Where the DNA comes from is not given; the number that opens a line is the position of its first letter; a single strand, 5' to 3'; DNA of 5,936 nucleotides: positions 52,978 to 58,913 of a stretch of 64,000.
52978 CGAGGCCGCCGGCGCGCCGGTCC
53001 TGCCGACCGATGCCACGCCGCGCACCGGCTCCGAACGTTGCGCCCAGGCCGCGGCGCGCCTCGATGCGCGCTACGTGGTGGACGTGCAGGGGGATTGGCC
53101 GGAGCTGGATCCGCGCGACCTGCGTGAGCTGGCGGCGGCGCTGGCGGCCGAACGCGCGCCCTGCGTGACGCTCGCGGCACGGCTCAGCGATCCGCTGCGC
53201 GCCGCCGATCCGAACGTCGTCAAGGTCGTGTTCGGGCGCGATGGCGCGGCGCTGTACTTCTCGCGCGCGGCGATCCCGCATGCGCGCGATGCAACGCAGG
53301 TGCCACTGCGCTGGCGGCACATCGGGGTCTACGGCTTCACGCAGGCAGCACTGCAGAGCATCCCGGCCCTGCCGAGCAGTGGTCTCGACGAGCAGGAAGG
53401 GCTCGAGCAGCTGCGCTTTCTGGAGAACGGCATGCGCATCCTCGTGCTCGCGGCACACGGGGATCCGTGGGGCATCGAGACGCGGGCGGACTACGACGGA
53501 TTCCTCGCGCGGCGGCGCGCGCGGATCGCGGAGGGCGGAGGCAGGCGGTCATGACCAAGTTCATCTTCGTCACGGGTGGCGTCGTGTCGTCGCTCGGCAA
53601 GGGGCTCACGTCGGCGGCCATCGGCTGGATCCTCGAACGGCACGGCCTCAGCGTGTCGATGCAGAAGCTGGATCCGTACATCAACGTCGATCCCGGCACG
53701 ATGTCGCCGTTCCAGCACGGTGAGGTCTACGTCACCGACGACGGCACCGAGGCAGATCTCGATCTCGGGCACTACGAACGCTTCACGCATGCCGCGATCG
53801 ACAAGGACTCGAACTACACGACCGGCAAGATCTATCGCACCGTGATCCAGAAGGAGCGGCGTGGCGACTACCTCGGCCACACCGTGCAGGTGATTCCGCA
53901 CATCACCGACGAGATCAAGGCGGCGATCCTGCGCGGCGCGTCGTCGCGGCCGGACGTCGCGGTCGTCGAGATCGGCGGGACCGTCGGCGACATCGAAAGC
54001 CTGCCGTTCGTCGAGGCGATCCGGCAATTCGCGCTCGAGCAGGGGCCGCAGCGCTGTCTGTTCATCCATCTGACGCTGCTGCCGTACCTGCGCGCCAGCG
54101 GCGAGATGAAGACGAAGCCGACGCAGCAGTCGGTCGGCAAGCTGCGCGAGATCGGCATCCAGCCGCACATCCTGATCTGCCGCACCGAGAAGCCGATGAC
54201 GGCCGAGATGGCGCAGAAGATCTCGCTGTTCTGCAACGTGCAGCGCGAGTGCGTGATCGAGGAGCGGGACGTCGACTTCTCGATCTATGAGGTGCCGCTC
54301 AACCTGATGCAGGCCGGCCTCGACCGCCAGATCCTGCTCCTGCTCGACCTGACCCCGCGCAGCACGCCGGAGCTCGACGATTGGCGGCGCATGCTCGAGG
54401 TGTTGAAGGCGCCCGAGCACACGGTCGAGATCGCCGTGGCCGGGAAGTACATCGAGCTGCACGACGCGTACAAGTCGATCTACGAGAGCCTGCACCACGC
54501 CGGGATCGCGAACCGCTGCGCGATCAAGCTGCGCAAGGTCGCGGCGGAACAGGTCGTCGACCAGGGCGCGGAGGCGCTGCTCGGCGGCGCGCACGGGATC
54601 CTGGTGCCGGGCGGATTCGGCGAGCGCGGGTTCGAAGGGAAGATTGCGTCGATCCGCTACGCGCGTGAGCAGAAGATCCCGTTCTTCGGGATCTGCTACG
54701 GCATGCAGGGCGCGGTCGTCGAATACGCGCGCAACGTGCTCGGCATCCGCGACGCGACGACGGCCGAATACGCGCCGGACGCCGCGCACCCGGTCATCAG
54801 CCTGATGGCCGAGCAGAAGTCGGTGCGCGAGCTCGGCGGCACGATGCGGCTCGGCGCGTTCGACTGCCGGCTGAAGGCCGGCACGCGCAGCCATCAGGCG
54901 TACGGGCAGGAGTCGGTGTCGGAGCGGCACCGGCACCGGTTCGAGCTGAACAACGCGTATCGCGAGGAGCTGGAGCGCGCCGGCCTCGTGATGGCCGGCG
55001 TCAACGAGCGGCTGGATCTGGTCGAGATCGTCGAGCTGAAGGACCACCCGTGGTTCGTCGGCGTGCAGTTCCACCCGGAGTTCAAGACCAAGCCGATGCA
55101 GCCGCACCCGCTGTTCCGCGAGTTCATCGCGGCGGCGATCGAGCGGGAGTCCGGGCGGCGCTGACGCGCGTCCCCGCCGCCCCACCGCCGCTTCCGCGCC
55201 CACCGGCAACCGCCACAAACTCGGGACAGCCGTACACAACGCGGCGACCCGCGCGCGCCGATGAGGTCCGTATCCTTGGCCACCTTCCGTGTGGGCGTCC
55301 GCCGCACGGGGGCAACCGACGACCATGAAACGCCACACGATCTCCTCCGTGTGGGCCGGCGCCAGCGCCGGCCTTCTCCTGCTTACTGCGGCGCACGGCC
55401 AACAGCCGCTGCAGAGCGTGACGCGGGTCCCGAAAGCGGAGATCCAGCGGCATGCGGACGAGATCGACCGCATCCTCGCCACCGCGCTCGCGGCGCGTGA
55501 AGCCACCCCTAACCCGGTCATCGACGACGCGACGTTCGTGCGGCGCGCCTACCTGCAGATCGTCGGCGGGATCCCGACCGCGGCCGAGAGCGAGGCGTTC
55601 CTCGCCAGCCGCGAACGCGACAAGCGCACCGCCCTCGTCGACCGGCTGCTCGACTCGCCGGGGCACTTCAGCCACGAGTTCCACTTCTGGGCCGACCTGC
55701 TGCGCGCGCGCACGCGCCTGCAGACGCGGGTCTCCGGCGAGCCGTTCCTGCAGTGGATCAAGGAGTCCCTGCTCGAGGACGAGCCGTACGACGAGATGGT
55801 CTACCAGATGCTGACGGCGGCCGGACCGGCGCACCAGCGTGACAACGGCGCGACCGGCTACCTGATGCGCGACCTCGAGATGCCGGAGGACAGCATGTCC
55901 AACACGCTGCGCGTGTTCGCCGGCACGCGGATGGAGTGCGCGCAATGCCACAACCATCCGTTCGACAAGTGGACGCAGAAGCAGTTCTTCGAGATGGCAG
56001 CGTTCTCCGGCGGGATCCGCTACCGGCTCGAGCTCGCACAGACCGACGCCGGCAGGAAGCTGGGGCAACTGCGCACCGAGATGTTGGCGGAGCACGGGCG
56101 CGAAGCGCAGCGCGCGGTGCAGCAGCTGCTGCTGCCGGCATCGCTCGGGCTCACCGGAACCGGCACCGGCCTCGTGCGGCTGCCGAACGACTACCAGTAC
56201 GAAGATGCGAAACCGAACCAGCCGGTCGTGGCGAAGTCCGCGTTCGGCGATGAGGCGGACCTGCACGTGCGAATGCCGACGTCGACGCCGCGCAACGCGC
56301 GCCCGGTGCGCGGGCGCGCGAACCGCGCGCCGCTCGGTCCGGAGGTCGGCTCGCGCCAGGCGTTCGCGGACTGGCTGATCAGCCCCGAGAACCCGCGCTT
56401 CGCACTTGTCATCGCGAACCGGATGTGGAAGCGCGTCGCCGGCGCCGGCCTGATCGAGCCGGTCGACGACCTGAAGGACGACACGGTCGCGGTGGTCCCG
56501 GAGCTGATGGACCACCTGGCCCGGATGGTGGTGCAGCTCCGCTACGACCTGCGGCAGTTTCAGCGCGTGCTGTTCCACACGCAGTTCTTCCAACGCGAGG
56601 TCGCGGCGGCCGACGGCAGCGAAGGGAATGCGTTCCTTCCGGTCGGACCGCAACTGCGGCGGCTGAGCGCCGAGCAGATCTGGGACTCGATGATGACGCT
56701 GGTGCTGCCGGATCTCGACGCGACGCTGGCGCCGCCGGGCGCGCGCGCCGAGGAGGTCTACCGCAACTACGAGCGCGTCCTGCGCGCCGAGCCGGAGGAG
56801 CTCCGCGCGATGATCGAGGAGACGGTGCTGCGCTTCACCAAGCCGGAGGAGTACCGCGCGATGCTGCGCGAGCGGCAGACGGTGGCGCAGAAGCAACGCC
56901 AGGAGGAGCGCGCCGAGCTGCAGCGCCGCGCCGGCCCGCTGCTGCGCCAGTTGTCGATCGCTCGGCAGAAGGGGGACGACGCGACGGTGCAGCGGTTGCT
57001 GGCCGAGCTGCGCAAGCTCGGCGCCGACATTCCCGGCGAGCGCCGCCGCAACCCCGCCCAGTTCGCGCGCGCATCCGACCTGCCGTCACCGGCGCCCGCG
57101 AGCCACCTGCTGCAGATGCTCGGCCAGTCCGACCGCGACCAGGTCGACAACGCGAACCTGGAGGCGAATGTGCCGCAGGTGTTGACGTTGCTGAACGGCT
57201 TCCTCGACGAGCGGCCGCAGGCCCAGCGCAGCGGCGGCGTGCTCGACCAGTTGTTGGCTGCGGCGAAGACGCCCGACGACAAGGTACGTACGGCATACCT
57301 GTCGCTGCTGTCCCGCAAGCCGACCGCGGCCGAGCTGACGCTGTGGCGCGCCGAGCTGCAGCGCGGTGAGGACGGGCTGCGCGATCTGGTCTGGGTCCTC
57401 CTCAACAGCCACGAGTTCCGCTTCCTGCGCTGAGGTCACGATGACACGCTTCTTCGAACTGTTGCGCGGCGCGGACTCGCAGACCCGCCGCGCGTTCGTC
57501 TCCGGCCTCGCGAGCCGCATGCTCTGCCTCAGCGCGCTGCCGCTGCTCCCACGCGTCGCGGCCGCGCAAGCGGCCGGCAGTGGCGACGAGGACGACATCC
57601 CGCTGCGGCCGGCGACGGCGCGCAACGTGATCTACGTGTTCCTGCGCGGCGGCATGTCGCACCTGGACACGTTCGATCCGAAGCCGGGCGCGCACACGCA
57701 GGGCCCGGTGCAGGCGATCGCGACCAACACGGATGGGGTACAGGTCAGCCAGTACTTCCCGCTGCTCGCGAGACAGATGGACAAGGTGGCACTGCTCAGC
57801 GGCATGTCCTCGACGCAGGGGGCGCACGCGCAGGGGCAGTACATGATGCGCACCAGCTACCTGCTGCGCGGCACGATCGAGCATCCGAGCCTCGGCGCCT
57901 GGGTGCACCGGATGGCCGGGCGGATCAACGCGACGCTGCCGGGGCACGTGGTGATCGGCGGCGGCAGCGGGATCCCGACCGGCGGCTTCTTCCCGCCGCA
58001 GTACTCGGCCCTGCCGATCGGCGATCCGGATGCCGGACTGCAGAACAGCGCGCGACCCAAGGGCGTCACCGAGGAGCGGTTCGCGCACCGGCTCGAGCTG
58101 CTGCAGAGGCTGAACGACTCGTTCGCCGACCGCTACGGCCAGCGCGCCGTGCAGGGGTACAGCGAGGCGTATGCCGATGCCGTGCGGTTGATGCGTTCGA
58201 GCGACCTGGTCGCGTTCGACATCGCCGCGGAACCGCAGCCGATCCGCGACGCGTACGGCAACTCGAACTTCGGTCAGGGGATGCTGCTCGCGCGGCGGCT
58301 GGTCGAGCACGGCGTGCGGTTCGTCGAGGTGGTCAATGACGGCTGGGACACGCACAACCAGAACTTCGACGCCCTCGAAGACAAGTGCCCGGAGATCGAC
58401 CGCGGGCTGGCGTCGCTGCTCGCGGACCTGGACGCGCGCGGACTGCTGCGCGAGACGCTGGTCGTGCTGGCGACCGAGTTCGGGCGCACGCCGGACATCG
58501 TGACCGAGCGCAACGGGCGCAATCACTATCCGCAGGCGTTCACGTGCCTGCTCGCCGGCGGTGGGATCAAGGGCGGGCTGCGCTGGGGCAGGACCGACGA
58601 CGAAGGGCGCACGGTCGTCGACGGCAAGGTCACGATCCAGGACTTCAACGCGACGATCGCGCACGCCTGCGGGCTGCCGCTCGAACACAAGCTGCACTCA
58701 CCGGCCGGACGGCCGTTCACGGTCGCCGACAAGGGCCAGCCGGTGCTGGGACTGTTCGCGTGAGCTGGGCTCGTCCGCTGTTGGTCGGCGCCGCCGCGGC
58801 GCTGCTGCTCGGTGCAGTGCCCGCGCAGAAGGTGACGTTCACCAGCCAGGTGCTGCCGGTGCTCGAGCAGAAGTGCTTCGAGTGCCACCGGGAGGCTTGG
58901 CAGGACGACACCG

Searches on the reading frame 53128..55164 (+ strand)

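Call 71: search_protein_families(library=pfam, proteins=[window:53128-55164:+], max_evalue=0.001)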
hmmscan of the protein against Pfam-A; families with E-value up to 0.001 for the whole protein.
window:53128-55164:+ (678 aa): 3 families
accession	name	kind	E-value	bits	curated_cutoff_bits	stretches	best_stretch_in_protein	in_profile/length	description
PF06418.20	CTP_synth_N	-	2.4e-121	404.6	26.1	1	144-407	1-264/265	CTP synthase N-terminus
PF00117.34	GATase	-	4.4e-38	131.3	22.8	1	444-668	2-189/190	Glutamine amidotransferase class-I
PF07722.19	Peptidase_C26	-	4.2e-09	36.9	20.5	1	506-651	95-219/219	Peptidase C26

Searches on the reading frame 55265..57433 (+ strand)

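Call 71: search_protein_families(library=pfam, proteins=[window:55265-57433:+], max_evalue=0.001)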
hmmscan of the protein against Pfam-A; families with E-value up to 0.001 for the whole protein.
window:55265-57433:+ (722 aa): 2 families
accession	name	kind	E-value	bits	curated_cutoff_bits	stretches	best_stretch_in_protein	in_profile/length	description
PF07583.16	PSCyt2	-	9.3e-45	153.6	29.8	1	66-248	1-204/209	Protein of unknown function (DUF1549)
PF07587.16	PSD1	-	2.2e-31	109.6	28.5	1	364-694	2-240/244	Protein of unknown function (DUF1553)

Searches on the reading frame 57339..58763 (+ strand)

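Call 71: search_protein_families(library=pfam, proteins=[window:57339-58763:+], max_evalue=0.001)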
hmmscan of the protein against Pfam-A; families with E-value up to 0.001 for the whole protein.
window:57339-58763:+ (474 aa): 1 family
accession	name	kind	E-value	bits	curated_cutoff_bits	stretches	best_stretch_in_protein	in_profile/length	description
PF07394.17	DUF1501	-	3.8e-110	369.1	27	1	94-472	1-389/390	Protein of unknown function (DUF1501)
